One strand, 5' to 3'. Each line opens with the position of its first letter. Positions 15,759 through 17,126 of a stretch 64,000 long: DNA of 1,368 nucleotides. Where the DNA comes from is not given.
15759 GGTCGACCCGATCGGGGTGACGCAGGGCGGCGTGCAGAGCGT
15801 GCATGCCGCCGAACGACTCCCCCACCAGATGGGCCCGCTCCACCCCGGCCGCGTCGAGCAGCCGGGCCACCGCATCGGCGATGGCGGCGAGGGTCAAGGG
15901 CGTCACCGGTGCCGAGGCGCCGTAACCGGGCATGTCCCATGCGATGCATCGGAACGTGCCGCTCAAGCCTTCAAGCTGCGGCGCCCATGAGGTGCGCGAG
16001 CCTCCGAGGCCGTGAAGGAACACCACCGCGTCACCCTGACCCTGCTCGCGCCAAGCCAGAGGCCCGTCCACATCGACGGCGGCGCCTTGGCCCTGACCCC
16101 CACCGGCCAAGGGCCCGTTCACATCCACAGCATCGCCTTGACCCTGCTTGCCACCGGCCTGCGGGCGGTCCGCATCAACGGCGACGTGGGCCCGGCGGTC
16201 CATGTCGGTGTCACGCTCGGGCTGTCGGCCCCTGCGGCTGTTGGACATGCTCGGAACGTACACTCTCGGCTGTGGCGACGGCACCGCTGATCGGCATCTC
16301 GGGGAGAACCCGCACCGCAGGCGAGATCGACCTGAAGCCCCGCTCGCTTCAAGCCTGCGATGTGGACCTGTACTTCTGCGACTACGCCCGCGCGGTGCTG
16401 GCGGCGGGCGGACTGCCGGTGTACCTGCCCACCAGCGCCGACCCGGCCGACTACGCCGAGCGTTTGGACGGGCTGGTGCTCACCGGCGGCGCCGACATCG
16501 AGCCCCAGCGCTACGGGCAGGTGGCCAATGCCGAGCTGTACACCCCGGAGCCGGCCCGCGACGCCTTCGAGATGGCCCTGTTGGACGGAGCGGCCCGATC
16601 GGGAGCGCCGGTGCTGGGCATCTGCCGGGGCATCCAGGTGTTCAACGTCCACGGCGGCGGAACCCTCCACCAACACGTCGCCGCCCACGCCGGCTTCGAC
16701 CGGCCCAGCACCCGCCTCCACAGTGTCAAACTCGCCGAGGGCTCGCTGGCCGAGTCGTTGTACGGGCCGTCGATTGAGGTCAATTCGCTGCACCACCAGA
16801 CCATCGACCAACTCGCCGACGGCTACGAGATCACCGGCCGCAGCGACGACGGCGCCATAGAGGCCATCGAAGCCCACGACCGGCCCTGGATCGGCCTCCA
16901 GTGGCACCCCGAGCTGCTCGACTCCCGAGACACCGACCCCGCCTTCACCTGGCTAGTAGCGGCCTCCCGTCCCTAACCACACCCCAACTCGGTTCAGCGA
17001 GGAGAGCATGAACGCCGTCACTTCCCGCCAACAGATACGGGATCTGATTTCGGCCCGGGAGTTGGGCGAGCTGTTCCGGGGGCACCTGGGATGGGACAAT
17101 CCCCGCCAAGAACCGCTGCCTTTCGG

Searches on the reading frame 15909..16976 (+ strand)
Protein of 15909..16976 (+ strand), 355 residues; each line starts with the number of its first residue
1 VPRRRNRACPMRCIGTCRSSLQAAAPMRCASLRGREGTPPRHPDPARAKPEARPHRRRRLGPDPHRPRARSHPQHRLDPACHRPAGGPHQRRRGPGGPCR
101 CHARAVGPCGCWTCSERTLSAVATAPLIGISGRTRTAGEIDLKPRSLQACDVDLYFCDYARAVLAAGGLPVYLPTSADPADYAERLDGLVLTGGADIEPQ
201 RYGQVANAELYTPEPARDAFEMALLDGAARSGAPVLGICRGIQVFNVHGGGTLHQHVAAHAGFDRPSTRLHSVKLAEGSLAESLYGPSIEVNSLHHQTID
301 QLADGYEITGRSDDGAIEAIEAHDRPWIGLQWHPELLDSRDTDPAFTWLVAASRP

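Call 7: search_protein_families(library=pfam, proteins=[window:15909-16976:+], max_evalue=0.01)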
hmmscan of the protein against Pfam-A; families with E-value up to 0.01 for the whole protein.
window:15909-16976:+ (355 aa): 2 families
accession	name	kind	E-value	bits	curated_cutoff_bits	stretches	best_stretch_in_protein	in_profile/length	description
PF07722.19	Peptidase_C26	-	7.2e-56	189.8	20.5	1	126-335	1-219/219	Peptidase C26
PF00117.34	GATase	-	5.2e-14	52.8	22.8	1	221-340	60-177/190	Glutamine amidotransferase class-I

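Call 8: search_protein_families(library=padloc, proteins=[window:15909-16976:+], max_evalue=0.01)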
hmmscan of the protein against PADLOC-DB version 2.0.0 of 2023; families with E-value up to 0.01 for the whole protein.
window:15909-16976:+ (355 aa): 0 families
